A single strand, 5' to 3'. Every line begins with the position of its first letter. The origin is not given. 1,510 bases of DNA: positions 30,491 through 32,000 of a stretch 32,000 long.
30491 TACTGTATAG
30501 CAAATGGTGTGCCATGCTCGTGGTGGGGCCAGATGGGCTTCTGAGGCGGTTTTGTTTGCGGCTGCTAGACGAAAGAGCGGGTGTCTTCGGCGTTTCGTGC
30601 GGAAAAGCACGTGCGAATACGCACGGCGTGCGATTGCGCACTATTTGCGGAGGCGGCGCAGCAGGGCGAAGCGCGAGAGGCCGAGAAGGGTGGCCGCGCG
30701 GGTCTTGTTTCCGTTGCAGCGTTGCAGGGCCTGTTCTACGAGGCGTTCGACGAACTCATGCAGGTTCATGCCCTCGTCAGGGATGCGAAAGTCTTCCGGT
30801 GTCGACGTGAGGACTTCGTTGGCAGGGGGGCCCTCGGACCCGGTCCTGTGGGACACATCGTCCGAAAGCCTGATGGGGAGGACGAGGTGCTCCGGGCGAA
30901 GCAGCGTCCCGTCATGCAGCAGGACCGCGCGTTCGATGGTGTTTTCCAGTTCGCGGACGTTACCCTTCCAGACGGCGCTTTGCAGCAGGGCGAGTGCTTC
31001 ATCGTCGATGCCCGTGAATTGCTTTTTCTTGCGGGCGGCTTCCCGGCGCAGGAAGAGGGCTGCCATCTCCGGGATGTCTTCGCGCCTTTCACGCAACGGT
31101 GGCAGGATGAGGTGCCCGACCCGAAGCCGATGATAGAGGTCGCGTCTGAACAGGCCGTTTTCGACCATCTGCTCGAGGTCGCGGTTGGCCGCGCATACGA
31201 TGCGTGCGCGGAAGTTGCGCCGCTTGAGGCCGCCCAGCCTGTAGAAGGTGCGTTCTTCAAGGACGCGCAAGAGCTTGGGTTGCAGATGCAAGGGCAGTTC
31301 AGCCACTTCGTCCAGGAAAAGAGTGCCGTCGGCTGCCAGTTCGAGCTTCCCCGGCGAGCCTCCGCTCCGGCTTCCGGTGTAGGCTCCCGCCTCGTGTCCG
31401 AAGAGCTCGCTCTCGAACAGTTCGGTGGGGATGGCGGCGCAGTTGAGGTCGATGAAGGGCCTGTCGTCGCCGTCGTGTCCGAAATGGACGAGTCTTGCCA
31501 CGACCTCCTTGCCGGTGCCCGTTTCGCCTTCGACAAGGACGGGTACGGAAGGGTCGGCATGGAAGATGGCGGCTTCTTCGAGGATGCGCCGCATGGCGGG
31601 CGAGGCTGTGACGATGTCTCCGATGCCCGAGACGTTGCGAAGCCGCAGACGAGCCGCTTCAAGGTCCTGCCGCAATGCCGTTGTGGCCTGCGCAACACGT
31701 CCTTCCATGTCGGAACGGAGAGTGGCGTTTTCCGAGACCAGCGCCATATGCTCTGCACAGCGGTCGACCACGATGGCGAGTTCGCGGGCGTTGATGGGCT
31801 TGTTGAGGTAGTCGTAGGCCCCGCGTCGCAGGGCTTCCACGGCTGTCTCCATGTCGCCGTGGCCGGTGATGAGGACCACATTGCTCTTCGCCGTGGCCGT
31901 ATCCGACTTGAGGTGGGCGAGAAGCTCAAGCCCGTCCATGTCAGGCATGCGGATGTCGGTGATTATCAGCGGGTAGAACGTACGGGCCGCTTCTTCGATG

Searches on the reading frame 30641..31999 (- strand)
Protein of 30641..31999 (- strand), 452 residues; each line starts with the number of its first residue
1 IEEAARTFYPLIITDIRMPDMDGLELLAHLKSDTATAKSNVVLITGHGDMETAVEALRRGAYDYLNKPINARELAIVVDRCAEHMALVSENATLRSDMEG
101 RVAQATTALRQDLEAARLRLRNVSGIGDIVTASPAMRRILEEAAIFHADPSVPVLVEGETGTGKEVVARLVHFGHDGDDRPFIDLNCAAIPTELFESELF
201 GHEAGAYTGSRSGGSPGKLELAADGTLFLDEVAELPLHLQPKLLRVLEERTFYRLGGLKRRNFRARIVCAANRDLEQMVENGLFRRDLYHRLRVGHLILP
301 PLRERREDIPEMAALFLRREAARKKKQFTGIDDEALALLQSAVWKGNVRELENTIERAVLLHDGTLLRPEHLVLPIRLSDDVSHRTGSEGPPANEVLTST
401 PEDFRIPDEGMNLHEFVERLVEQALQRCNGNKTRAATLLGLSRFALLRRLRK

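Call 12: find_related_loci(query=window:30641-31999:-, collection=genome_contigs, flank=3000)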
Query window:30641-31999:- (452 aa) in genome_contigs; peptide patterns used: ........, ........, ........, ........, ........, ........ (x = any residue, [..] = any of these).
600 stretches matched a pattern (row limit reached: there are more); 476 encode a relative of the query (tblastn E <= 1e-3); the best 80 are kept; 80 distinct loci.
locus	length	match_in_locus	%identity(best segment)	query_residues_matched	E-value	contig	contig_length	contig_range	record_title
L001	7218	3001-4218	39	11-449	6e-85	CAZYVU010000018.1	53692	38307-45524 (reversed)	MAG TPA_asm: uncultured Pseudomonadota bacterium isolate SRP278314_co2_188 genome assembly, contig: NODE_943_length_5369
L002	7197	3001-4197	37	12-452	1e-84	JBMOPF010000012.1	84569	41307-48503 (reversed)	MAG: Bacillota bacterium isolate Betzabe_MAG121 MAG121_12, whole genome shotgun sequence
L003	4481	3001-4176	43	13-452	2e-84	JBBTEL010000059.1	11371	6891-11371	MAG: Candidatus Methylomirabilota bacterium isolate H43-bin120_1 H43_bin120_1_000000000059, whole genome shotgun sequenc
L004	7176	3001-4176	43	13-452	1e-83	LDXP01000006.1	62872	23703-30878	MAG: Candidatus Rokubacteria bacterium CSP1-6 XU13_C0006, whole genome shotgun sequence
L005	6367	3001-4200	37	9-452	1e-82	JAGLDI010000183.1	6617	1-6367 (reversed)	MAG: Desulfuromusa sp. isolate SW_4_31 ROV167.bin.31.fa_183, whole genome shotgun sequence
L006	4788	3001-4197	38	9-452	1e-81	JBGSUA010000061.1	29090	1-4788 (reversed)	MAG: Desulfatiglandaceae bacterium isolate JTS-AC421 k141_1675063, whole genome shotgun sequence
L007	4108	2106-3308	38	11-452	5e-81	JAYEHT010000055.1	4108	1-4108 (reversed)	MAG: Candidatus Aerophobetes bacterium isolate MAG210 MAG210_55, whole genome shotgun sequence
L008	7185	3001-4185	39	11-450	1e-80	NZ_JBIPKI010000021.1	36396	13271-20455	Desulfurivibrio sp. C05AmB 21, whole genome shotgun sequence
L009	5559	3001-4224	37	1-452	2e-80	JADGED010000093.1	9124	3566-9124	MAG: Desulfuromonadaceae bacterium isolate BB27 NODE_93_length_9124_cov_4.107107, whole genome shotgun sequence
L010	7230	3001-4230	36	1-452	3e-80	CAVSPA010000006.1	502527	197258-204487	MAG: uncultured delta proteobacterium isolate MFD01476.bin.2.167 genome assembly, contig: contig_17381, whole genome sho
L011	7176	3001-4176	37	11-450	4e-80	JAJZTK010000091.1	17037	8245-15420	MAG: Deltaproteobacteria bacterium isolate SKS3.bin71 NODE_5254_length_17037_cov_1.822413, whole genome shotgun sequence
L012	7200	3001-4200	37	9-452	8e-80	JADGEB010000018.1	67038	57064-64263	MAG: Desulfuromusa sp. isolate BB25 NODE_18_length_67038_cov_8.558922, whole genome shotgun sequence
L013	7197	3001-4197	36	9-451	5e-79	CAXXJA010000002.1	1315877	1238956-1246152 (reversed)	MAG: Sphaerochaetaceae bacterium isolate a9bcfc89-315c-4f53-91f9-1ff9c53e3a1f genome assembly, contig: contig_2, whole g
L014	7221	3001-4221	37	1-452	2e-78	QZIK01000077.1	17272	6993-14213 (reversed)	MAG: Desulfobacteraceae bacterium isolate SURF_67 Ga0104751_1004818, whole genome shotgun sequence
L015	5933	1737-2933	37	11-452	5e-78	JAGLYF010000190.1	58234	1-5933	MAG: Calditrichia bacterium isolate RS_13_18 ZL320.bin.18.fa_190, whole genome shotgun sequence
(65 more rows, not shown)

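Call 13: find_homologous_proteins(query=window:30641-31999:-, max_evalue=1e-60)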
Query window:30641-31999:- (452 aa): 6782 proteins with E <= 1e-60 among 8000 candidates; the best 120 are listed.
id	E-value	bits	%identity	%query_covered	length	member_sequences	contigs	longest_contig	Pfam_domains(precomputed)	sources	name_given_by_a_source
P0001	4.6e-291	983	99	100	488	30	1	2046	PF00158.33,PF25601.2,PF02954.26,PF14532.13,PF00072.31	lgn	-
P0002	1.0e-253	860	88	100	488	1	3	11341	PF00158.33,PF25601.2,PF02954.26,PF14532.13,PF00072.31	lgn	-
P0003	3.2e-217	740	75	100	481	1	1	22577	PF00158.33,PF25601.2,PF02954.26,PF14532.13,PF07728.21,PF00072.31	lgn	-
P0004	3.2e-197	674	70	100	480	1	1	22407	PF00158.33,PF25601.2,PF02954.26,PF14532.13,PF00072.31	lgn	-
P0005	9.9e-183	626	65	100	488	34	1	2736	PF00158.33,PF25601.2,PF02954.26,PF14532.13,PF00072.31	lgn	-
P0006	2.7e-182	625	65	100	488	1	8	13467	PF00158.33,PF25601.2,PF02954.26,PF14532.13,PF00072.31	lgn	-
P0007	2.7e-179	615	64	100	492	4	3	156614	PF00158.33,PF25601.2,PF02954.26,PF14532.13,PF07728.21,PF00072.31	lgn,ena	-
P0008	7.0e-179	613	62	100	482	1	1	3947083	PF00158.33,PF25601.2,PF02954.26,PF14532.13,PF00072.31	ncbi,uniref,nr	ncbi:sigma-54 dependent transcriptional regulator [Desulfovibrio mangrovi]|uniref:sigma-54-dependent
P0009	2.2e-178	612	63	100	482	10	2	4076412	PF00158.33,PF25601.2,PF02954.26,PF14532.13,PF00072.31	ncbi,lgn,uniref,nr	ncbi:sigma-54 dependent transcriptional regulator [Desulfovibrio subterraneus]|uniref:sigma-54-depen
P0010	6.5e-178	610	63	100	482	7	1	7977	PF00158.33,PF25601.2,PF02954.26,PF14532.13,PF00072.31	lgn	-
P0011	8.9e-178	610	64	99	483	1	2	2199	PF00158.33,PF25601.2,PF02954.26,PF14532.13,PF07728.21,PF00072.31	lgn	-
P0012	1.4e-177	609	63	100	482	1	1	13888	PF00158.33,PF25601.2,PF02954.26,PF14532.13,PF07728.21,PF00072.31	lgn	-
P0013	3.4e-177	608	64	100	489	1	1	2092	PF00158.33,PF25601.2,PF02954.26,PF14532.13,PF07728.21,PF00072.31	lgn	-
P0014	4.0e-177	607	63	100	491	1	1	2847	PF00158.33,PF25601.2,PF02954.26,PF14532.13,PF00072.31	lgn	-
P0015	8.8e-177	606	58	100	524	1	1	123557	PF00158.33,PF25601.2,PF02954.26,PF14532.13,PF07728.21,PF00072.31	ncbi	-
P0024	1.5e-174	599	62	100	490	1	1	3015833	PF00158.33,PF25601.2,PF02954.26,PF14532.13,PF00072.31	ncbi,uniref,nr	ncbi:Two component, sigma54 specific, transcriptional regulator, Fis family [uncultured delta proteo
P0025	2.8e-174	598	62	98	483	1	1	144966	PF00158.33,PF25601.2,PF02954.26,PF14532.13,PF07728.21,PF00072.31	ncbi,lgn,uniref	ncbi:sigma-54-dependent transcriptional regulator [Oleidesulfovibrio sp.]|uniref:sigma-54-dependent 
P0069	1.4e-169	583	61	99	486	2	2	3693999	PF00158.33,PF25601.2,PF02954.26,PF14532.13,PF07728.21,PF00072.31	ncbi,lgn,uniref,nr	ncbi:sigma-54-dependent transcriptional regulator [Megalodesulfovibrio gigas]|uniref:Putative two co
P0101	1.9e-167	576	60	99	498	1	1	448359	PF00158.33,PF25601.2,PF02954.26,PF14532.13,PF07728.21,PF00072.31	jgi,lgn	-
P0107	2.8e-166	572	59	100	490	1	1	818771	PF00158.33,PF25601.2,PF02954.26,PF14532.13,PF07728.21,PF00072.31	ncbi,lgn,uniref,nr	ncbi:sigma-54-dependent transcriptional regulator [Halodesulfovibrio marinisediminis]|uniref:DNA-bin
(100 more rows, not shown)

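Call 17: find_encoding_contigs(protein=P0002, flank=2500, max_places=2)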
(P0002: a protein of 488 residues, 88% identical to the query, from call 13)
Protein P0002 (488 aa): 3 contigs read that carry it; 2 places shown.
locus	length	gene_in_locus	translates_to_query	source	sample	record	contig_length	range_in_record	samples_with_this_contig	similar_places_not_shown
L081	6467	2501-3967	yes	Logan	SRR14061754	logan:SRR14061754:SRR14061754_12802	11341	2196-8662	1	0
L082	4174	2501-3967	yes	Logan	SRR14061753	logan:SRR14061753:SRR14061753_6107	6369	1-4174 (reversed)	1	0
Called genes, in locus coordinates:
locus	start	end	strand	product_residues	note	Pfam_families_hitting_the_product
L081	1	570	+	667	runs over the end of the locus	PF00072:Response_reg, PF00512:HisKA, PF02518:HATPase_c, PF00072:Response_reg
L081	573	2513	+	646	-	PF00989:PAS (faint), PF08448:PAS_4 (faint), PF13188:PAS_8, PF00512:HisKA, PF02518:HATPase_c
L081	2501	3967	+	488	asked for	PF00072:Response_reg, PF00158:Sigma54_activat, PF14532:Sigma54_activ_2, PF25601:AAA_lid_14, PF02954:HTH_8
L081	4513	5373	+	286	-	PF13406:SLT_2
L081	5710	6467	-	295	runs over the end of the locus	PF00528:BPD_transp_1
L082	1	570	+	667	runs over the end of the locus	PF00072:Response_reg, PF00512:HisKA, PF02518:HATPase_c, PF00072:Response_reg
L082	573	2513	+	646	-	PF00989:PAS (faint), PF08448:PAS_4 (faint), PF13188:PAS_8, PF00512:HisKA, PF02518:HATPase_c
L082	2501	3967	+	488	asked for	PF00072:Response_reg, PF00158:Sigma54_activat, PF14532:Sigma54_activ_2, PF25601:AAA_lid_14, PF02954:HTH_8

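Call 18: find_encoding_contigs(protein=P0003, flank=2500, max_places=2)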
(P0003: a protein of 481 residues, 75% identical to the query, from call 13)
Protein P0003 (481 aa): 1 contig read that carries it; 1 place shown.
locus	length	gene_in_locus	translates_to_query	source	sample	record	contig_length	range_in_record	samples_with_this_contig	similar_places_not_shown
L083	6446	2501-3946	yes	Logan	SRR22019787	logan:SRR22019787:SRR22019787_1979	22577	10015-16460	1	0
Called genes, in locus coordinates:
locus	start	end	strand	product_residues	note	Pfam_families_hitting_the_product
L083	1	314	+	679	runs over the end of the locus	PF00072:Response_reg, PF00512:HisKA, PF02518:HATPase_c, PF00072:Response_reg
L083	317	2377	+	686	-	PF00989:PAS (faint), PF08448:PAS_4 (faint), PF13188:PAS_8 (weak), PF00512:HisKA, PF02518:HATPase_c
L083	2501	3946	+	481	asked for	PF00072:Response_reg, PF00158:Sigma54_activat, PF14532:Sigma54_activ_2, PF07728:AAA_5 (weak), PF25601:AAA_lid_14, PF02954:HTH_8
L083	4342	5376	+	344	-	PF13406:SLT_2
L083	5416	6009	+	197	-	-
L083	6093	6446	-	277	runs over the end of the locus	PF00528:BPD_transp_1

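Call 19: find_encoding_contigs(protein=P0004, flank=2500, max_places=2)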
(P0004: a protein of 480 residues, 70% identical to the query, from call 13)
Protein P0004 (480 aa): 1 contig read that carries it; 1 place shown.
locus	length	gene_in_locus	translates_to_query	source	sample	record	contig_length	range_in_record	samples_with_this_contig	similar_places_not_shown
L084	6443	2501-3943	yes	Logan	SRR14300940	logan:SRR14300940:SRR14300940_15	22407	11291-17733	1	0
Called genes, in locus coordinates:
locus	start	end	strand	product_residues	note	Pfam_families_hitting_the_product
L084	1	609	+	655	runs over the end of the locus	PF00072:Response_reg, PF00512:HisKA, PF02518:HATPase_c, PF00072:Response_reg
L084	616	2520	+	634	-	PF08448:PAS_4 (faint), PF13188:PAS_8 (weak), PF00512:HisKA, PF02518:HATPase_c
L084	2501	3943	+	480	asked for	PF00072:Response_reg, PF00158:Sigma54_activat, PF14532:Sigma54_activ_2, PF25601:AAA_lid_14, PF02954:HTH_8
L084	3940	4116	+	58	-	-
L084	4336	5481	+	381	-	PF13406:SLT_2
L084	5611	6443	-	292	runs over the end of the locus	PF00528:BPD_transp_1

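Call 23: find_encoding_contigs(protein=P0009, flank=2000, max_places=1)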
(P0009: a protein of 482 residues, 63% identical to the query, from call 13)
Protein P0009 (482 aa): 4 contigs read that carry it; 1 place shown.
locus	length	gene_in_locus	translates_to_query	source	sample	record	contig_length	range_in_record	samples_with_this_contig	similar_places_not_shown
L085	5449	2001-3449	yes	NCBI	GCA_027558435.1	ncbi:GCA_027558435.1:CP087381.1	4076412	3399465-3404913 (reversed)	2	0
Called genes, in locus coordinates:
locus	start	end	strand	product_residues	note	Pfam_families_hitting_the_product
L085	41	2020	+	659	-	PF00989:PAS (faint), PF08448:PAS_4 (faint), PF13188:PAS_8 (weak), PF00512:HisKA, PF02518:HATPase_c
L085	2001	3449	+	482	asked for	PF00072:Response_reg, PF00158:Sigma54_activat, PF14532:Sigma54_activ_2, PF25601:AAA_lid_14, PF02954:HTH_8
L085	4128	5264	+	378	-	PF13458:Peripla_BP_6, PF13433:Peripla_BP_5, PF01094:ANF_receptor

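Call 24: find_encoding_contigs(protein=P0025, flank=2000, max_places=1)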
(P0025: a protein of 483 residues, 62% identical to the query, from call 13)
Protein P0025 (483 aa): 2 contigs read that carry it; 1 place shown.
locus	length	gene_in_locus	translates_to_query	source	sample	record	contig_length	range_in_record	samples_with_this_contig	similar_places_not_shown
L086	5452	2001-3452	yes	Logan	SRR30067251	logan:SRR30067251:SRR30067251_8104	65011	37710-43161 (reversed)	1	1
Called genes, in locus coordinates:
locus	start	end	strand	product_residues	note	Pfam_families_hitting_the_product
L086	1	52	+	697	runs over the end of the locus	PF00497:SBP_bac_3, PF00989:PAS, PF08448:PAS_4 (weak), PF13188:PAS_8, PF13426:PAS_9, PF00512:HisKA (weak), PF02518:HATPase_c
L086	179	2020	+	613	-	PF00989:PAS (faint), PF13426:PAS_9 (faint), PF08448:PAS_4 (faint), PF13188:PAS_8 (weak), PF00512:HisKA (weak), PF02518:HATPase_c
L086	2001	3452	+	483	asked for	PF00072:Response_reg, PF00158:Sigma54_activat, PF14532:Sigma54_activ_2, PF07728:AAA_5 (weak), PF25601:AAA_lid_14, PF02954:HTH_8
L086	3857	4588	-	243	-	PF00005:ABC_tran, PF13304:AAA_21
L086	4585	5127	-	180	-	PF02632:BioY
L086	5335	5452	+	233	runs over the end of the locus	PF10294:Methyltransf_16, PF06325:PrmA (weak), PF13649:Methyltransf_25 (faint), PF13847:Methyltransf_31 (weak)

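Call 25: find_encoding_contigs(protein=P0069, flank=2000, max_places=1)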
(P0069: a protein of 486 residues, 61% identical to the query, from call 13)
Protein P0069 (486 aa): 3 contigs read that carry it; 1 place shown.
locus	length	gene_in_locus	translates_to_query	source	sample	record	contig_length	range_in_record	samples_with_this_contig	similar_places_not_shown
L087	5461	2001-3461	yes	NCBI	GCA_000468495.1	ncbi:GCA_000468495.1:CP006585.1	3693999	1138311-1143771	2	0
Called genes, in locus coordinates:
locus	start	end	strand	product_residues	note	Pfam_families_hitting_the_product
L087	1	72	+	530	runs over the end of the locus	PF00072:Response_reg, PF00512:HisKA, PF02518:HATPase_c, PF00072:Response_reg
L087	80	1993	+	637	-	PF00989:PAS (weak), PF08448:PAS_4 (weak), PF13188:PAS_8 (weak), PF13426:PAS_9 (faint), PF08447:PAS_3, PF00512:HisKA, PF02518:HATPase_c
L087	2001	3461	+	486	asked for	PF00072:Response_reg, PF00158:Sigma54_activat, PF14532:Sigma54_activ_2, PF07728:AAA_5 (weak), PF25601:AAA_lid_14, PF02954:HTH_8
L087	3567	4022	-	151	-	-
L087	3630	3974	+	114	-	-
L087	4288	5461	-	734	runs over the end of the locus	PF00497:SBP_bac_3, PF08448:PAS_4, PF13426:PAS_9, PF00512:HisKA, PF02518:HATPase_c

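Call 26: find_encoding_contigs(protein=P0107, flank=2000, max_places=1)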
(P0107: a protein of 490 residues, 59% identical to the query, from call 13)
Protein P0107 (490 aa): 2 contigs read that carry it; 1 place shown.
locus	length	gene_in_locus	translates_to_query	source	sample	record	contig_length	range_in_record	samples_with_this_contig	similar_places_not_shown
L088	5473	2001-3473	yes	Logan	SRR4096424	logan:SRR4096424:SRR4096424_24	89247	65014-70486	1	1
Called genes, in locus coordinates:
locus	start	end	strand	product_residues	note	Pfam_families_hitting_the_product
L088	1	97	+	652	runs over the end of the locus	PF00072:Response_reg, PF23198:PDE8A_N (faint), PF00512:HisKA, PF02518:HATPase_c, PF00072:Response_reg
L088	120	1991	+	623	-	PF08448:PAS_4 (faint), PF00512:HisKA, PF02518:HATPase_c, PF14501:HATPase_c_5 (faint)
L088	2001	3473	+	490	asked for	PF00072:Response_reg, PF00158:Sigma54_activat, PF14532:Sigma54_activ_2, PF07728:AAA_5 (weak), PF25601:AAA_lid_14, PF02954:HTH_8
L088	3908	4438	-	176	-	PF08448:PAS_4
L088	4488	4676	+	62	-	-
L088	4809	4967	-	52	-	PF00301:Rubredoxin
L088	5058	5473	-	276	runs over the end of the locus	PF00657:Lipase_GDSL, PF13472:Lipase_GDSL_2, PF25182:NonGDSL (weak)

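Call 40: find_encoding_contigs(protein=P0007, flank=1500, max_places=1)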
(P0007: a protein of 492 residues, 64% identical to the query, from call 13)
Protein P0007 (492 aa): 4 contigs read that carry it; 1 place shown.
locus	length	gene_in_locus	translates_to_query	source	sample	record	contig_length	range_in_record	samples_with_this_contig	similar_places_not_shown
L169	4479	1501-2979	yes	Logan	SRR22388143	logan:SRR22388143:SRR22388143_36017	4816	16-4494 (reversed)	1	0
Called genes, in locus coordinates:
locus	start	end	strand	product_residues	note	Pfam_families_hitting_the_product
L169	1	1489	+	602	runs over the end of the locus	?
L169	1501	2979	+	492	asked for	PF00072:Response_reg, PF00158:Sigma54_activat, PF14532:Sigma54_activ_2, PF07728:AAA_5 (weak), PF25601:AAA_lid_14, PF02954:HTH_8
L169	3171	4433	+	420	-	PF13406:SLT_2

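Call 41: find_encoding_contigs(protein=P0024, flank=1500, max_places=1)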
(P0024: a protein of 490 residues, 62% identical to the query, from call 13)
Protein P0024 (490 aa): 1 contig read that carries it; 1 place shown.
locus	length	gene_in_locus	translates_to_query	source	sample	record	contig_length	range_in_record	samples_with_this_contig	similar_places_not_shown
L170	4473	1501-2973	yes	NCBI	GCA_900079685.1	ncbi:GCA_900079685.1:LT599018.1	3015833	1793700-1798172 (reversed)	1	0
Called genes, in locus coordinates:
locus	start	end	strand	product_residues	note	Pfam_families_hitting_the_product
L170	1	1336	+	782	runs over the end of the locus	PF00580:UvrD-helicase, PF13245:AAA_19, PF13361:UvrD_C, PF13538:UvrD_C_2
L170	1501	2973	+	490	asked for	PF00072:Response_reg, PF00158:Sigma54_activat, PF14532:Sigma54_activ_2, PF25601:AAA_lid_14, PF02954:HTH_8 (weak)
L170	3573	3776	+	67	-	-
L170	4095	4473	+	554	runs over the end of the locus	PF13406:SLT_2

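Call 42: find_encoding_contigs(protein=P0015, flank=1500, max_places=1)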
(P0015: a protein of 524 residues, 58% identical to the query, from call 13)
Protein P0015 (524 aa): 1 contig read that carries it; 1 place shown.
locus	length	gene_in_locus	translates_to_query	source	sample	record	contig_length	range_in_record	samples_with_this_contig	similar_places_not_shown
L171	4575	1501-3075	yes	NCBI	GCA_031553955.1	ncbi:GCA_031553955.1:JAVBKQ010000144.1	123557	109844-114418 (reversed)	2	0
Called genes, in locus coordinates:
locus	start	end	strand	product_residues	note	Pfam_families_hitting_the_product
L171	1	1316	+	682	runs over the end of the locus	PF13426:PAS_9 (faint), PF08448:PAS_4 (faint), PF00512:HisKA, PF02518:HATPase_c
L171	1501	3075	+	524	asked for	PF00072:Response_reg, PF00158:Sigma54_activat, PF14532:Sigma54_activ_2, PF07728:AAA_5 (weak), PF25601:AAA_lid_14, PF02954:HTH_8 (weak)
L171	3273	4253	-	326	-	PF01368:DHH (faint)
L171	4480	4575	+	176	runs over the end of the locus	PF01475:FUR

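Call 43: find_encoding_contigs(protein=P0101, flank=1500, max_places=1)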
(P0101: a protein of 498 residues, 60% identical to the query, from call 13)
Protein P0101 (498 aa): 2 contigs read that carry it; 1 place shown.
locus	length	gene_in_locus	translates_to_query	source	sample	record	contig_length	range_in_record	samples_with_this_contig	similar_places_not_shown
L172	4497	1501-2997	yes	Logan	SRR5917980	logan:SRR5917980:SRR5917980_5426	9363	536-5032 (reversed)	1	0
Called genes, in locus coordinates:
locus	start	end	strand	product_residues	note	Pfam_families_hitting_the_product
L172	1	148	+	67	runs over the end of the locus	PF03966:Trm112p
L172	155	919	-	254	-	PF13181:TPR_8 (faint), PF13371:TPR_9 (faint), PF07719:TPR_2 (faint), PF13428:TPR_14 (faint), PF13432:TPR_16 (faint), PF13414:TPR_11 (weak), PF14559:TPR_19, PF13424:TPR_12 (weak), +2 more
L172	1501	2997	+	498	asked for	PF00072:Response_reg, PF00158:Sigma54_activat, PF14532:Sigma54_activ_2, PF07728:AAA_5 (weak), PF25601:AAA_lid_14, PF02954:HTH_8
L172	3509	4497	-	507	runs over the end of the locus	?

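Call 79: search_protein_families(library=pfam, proteins=[window:30641-31999:-, L087:3630-3974:+], max_evalue=0.01)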
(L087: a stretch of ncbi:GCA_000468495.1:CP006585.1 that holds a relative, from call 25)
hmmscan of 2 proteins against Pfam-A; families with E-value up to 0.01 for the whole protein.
window:30641-31999:- (452 aa): 7 families
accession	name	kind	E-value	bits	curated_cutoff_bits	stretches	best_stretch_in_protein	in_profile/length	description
PF00158.32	Sigma54_activat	-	1.8e-59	200.6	20.2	1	129-296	1-166/168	Sigma-54 interaction domain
PF25601.1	AAA_lid_14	-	1.4e-23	83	27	1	303-379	1-77/87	AAA+ ATPase lid domain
PF00072.30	Response_reg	-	1.9e-17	63.8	30.2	1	7-76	41-108/111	Response regulator receiver domain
PF14532.12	Sigma54_activ_2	-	6.1e-17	62.6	25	1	135-302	9-138/138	Sigma-54 interaction domain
PF02954.25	HTH_8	-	9.5e-10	38.5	22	1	419-452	8-41/42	Bacterial regulatory protein, Fis family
PF07728.20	AAA_5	-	0.00013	22.4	22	1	153-273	1-123/139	AAA domain (dynein-related subfamily)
PF01078.27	Mg_chelatase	-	0.0002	21.2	20.3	1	206-253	89-136/207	Magnesium chelatase, subunit ChlI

L087:3630-3974:+ (114 aa): 0 families
